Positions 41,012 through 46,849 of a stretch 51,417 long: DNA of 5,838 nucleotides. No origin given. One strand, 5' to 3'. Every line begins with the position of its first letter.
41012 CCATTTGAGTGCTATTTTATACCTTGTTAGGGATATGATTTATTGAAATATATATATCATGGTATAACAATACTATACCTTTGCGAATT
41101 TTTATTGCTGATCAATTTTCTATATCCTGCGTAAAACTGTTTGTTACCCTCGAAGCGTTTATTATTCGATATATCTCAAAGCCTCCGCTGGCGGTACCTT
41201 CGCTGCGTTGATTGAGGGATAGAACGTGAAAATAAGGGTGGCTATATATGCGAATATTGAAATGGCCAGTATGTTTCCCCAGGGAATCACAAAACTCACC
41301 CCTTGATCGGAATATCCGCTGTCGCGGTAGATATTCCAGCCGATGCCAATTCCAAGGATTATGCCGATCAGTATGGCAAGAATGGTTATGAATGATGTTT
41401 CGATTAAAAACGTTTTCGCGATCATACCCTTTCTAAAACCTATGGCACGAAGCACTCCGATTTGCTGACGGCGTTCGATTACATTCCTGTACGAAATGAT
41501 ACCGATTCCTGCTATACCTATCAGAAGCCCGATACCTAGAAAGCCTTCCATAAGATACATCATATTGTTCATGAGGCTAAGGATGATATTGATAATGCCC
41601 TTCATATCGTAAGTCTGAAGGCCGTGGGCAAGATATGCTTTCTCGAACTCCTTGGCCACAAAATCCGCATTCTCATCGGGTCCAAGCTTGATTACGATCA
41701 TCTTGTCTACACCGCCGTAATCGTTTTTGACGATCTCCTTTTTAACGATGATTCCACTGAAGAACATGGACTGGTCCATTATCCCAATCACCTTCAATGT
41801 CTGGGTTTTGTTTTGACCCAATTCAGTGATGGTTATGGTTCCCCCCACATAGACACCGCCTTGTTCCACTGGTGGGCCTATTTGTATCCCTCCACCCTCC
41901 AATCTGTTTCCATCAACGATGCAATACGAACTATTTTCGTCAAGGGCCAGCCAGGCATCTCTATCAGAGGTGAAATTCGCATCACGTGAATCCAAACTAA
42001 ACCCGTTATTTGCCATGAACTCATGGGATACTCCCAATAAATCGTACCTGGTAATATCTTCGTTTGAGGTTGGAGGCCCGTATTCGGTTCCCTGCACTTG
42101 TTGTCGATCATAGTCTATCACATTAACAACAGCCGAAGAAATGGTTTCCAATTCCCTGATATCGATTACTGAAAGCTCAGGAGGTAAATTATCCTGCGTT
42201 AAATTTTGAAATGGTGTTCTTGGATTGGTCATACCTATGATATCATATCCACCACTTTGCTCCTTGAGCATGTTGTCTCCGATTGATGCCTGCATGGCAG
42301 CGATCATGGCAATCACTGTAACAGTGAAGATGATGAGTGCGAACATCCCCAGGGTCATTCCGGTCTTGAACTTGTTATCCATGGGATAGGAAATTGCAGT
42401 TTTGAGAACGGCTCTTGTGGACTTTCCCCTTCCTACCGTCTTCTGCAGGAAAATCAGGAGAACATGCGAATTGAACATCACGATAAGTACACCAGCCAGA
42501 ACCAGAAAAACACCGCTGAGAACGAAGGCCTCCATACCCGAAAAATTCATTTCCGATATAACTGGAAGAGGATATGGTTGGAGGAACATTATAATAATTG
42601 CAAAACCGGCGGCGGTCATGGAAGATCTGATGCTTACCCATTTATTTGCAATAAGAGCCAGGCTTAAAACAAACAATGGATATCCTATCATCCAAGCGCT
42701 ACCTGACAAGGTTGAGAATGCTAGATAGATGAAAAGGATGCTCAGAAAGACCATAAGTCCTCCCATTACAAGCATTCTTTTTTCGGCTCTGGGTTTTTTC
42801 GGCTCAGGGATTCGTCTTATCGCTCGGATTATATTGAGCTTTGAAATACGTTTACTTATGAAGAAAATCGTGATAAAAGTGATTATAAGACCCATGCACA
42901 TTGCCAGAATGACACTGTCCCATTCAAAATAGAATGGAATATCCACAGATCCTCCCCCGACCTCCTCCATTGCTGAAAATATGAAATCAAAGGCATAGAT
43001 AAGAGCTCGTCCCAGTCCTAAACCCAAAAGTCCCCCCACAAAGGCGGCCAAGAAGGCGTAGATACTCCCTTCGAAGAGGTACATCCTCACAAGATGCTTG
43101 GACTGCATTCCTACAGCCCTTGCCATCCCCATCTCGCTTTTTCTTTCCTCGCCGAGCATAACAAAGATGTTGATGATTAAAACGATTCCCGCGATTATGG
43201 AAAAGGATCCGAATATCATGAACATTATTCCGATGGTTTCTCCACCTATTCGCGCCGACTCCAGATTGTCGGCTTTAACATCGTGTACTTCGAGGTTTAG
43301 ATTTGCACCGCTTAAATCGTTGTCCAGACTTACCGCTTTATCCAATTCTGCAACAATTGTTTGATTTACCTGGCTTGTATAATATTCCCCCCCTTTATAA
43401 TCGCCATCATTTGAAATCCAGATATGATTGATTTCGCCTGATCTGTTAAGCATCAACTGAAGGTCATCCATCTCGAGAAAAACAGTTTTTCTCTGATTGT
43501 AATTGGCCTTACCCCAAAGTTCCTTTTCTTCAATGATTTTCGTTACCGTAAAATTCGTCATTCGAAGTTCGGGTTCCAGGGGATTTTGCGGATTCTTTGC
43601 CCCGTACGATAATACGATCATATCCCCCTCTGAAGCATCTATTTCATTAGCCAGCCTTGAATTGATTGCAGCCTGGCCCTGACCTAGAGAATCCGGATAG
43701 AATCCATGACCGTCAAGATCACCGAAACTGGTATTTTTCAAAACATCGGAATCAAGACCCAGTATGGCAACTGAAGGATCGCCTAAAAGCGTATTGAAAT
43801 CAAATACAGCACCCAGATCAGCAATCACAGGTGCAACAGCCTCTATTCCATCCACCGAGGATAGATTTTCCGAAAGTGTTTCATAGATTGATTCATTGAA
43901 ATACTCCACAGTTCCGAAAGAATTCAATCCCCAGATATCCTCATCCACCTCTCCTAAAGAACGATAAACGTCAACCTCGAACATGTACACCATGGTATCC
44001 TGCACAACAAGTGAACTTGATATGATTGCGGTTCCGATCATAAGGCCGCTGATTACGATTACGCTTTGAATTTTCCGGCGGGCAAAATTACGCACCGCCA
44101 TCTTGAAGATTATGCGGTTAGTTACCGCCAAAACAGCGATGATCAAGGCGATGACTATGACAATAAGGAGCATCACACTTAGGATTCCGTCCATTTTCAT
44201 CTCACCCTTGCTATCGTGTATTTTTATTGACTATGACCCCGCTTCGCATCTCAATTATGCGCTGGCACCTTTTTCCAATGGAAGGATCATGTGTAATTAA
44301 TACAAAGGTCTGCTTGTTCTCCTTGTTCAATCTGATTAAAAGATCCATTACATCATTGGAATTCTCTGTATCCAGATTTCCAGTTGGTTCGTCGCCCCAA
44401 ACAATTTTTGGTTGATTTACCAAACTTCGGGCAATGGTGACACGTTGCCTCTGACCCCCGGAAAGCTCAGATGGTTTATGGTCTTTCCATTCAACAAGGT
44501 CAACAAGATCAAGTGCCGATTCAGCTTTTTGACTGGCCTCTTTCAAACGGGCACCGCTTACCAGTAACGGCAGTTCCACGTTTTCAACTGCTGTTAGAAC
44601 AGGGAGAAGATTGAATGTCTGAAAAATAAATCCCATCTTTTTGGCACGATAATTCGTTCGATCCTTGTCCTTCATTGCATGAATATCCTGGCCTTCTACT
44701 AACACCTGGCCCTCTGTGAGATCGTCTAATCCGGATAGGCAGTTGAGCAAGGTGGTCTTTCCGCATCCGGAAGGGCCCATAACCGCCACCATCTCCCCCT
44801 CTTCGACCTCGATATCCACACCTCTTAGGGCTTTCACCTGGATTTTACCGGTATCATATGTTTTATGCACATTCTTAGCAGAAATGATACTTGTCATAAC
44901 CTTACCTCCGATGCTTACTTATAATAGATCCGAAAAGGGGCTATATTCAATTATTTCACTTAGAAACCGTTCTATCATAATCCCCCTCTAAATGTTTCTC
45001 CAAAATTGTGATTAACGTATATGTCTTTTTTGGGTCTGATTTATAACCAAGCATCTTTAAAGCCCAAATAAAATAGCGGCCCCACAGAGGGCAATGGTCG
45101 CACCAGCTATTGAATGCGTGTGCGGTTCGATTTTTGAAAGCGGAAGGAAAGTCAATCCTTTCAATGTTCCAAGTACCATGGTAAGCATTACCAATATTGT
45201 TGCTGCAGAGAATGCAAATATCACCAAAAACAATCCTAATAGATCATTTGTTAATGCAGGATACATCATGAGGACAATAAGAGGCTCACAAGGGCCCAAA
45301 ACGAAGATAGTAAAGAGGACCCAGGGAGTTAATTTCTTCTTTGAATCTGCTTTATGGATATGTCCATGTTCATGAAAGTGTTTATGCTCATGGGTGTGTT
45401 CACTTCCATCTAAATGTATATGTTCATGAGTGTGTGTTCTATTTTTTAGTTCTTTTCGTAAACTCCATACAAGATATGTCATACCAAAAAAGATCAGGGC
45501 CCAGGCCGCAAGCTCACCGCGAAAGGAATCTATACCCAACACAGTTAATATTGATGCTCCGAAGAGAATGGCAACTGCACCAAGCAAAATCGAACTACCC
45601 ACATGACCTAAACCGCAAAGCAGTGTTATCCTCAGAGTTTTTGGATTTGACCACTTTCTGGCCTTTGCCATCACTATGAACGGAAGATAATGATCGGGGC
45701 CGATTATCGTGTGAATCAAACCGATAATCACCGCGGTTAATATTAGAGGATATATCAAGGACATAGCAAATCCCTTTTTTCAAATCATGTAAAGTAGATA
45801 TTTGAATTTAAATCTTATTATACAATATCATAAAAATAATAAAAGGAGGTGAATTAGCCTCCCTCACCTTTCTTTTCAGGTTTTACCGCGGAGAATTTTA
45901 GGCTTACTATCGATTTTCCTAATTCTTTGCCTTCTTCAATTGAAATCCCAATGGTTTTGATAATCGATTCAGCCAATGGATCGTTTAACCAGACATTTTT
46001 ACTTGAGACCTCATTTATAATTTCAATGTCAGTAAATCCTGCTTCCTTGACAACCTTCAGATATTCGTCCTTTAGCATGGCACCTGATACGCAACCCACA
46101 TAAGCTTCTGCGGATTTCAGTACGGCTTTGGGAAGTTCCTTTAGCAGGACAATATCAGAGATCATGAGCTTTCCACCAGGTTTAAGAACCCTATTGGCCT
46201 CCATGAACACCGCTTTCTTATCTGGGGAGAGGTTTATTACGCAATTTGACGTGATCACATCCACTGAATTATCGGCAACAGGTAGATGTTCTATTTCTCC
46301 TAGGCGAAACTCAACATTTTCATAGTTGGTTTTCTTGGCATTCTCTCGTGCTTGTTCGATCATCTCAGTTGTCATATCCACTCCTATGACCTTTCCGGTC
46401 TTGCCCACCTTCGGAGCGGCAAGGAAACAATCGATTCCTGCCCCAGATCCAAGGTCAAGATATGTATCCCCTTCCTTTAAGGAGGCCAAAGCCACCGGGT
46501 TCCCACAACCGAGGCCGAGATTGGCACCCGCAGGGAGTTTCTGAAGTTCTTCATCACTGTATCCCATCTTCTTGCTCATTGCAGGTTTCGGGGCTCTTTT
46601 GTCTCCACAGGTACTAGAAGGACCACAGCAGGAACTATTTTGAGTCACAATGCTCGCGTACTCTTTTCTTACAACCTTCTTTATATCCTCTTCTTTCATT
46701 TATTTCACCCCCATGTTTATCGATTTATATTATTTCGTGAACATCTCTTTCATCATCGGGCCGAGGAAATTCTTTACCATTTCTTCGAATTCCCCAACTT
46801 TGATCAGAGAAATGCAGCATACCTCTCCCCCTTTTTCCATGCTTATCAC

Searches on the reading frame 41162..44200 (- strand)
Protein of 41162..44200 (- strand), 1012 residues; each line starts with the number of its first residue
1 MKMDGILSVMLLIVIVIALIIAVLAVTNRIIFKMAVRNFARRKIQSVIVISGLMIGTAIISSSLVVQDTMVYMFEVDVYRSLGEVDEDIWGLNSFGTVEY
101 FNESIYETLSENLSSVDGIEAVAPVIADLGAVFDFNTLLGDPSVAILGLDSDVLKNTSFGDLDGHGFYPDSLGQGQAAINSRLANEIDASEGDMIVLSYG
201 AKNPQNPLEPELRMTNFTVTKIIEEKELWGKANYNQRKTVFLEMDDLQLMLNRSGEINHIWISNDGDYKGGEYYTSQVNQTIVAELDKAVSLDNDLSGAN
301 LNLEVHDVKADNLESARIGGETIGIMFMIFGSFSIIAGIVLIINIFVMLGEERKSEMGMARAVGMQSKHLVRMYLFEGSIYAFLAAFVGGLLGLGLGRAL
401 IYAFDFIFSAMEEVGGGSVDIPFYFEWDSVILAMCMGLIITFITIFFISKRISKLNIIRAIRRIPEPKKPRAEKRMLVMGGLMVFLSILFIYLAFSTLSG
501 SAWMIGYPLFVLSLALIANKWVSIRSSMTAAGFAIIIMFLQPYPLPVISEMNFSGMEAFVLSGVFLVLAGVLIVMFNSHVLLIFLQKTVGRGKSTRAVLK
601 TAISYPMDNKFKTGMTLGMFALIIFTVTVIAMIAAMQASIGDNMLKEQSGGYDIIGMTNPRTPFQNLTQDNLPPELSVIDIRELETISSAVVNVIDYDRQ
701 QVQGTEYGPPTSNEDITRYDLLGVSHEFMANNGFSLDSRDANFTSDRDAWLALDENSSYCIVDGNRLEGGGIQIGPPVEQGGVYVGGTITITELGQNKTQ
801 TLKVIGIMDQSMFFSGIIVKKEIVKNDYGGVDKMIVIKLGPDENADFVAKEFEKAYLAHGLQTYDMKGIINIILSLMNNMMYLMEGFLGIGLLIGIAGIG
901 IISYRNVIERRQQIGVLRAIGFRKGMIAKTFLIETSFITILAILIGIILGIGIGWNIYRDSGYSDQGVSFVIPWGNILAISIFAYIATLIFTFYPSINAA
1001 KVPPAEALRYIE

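Call 6: search_protein_families(library=pfam, proteins=[window:41162-44200:-], max_evalue=0.001)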
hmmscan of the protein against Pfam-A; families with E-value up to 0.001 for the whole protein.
window:41162-44200:- (1012 aa): 2 families
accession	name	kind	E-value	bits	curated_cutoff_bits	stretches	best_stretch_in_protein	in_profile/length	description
PF02687.27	FtsX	-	1.5e-34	119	25.5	2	887-1004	3-120/120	FtsX-like permease C-terminal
PF12704.14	MacB_PCD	-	5.7e-11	43.5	27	2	46-261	1-188/207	MacB-like periplasmic core domain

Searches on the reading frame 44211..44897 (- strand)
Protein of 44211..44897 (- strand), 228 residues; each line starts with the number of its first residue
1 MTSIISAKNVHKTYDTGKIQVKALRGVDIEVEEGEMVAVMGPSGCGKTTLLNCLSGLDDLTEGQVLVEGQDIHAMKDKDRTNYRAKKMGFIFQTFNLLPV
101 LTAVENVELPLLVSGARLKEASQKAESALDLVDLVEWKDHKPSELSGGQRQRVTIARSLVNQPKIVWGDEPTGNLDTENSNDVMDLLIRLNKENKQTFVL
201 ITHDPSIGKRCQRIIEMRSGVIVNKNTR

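Call 6: search_protein_families(library=pfam, proteins=[window:44211-44897:-], max_evalue=0.001)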
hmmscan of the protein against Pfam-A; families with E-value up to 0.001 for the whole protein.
window:44211-44897:- (228 aa): 7 families
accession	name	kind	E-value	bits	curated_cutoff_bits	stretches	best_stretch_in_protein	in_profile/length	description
PF00005.33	ABC_tran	-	2.5e-36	125.7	25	1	24-172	1-136/137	ABC transporter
PF02463.25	SMC_N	-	5.3e-06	26.5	40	1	34-218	24-212/220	RecF/RecN/SMC N terminal domain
PF13191.12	AAA_16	-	0.00013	22.9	32.6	1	33-200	21-136/167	AAA ATPase domain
PF03193.22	RsgA_GTPase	-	0.00027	21.3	30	1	30-65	103-137/174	RsgA GTPase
PF13238.12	AAA_18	-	0.00069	20.5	29.4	0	37-57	1-21/128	AAA domain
PF20720.3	nSTAND3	-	0.00076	19.6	27.2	0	31-55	14-38/155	Novel STAND NTPase 3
PF13304.12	AAA_21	-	0.00088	19.9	27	0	37-64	2-32/304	AAA domain, putative AbiEii toxin, Type IV TA system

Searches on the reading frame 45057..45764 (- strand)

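Call 6: search_protein_families(library=pfam, proteins=[window:45057-45764:-], max_evalue=0.001)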
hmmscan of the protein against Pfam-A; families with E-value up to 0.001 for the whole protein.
window:45057-45764:- (235 aa): 1 family
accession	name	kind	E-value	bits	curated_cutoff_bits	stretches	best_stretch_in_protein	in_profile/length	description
PF13386.12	DsbD_2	-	3.4e-08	34.1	24.9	1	42-199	31-173/199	Cytochrome C biogenesis protein transmembrane region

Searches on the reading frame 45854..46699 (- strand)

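Call 6: search_protein_families(library=pfam, proteins=[window:45854-46699:-], max_evalue=0.001)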
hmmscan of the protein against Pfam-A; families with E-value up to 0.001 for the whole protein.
window:45854-46699:- (281 aa): 16 families
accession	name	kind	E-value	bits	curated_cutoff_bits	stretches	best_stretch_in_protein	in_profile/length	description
PF13847.12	Methyltransf_31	-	7.7e-44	149.3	27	1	75-221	2-145/145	Methyltransferase domain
PF08241.18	Methyltransf_11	-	1.6e-23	83.6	21.2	1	81-180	1-95/95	Methyltransferase domain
PF13649.12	Methyltransf_25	-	1.1e-22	81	27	1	81-176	2-97/97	Methyltransferase domain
PF01209.24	Ubie_methyltran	-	1.2e-19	71.1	20.1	1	73-182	44-153/233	ubiE/COQ5 methyltransferase family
PF08242.18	Methyltransf_12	-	1.8e-13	51.5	30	1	81-178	1-98/98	Methyltransferase domain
PF13489.12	Methyltransf_23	-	7.7e-11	42.4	27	1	71-183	17-119/164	Methyltransferase domain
PF01135.25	PCMT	-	5.5e-10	39.8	20.3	1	71-135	68-132/210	Protein-L-isoaspartate(D-aspartate) O-methyltransferase (PCMT)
PF06325.19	PrmA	-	3.4e-08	33.8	22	1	74-185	159-263/296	Ribosomal protein L11 methyltransferase (PrmA)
PF05175.20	MTS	-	1.3e-07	31.8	23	1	75-180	28-138/170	Methyltransferase small domain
PF05148.21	Methyltransf_8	-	8.3e-06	26.3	27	1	135-183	112-159/219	Hypothetical methyltransferase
PF20922.3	Anamorsin_N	-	2.2e-05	24.7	27.1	1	112-198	15-105/163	Anamorsin, N-terminal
PF02353.26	CMAS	-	2.8e-05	24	27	1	72-189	58-173/273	Mycolic acid cyclopropane synthetase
PF01170.24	UPF0020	-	5.2e-05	23.5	22.3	1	101-152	76-128/197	RMKL-like, methyltransferase domain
PF01728.25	FtsJ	-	9.5e-05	22.8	24.1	1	74-163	19-109/181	FtsJ-like methyltransferase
PF13679.12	Methyltransf_32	-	0.00014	22.3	27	1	75-149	24-105/143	Methyltransferase domain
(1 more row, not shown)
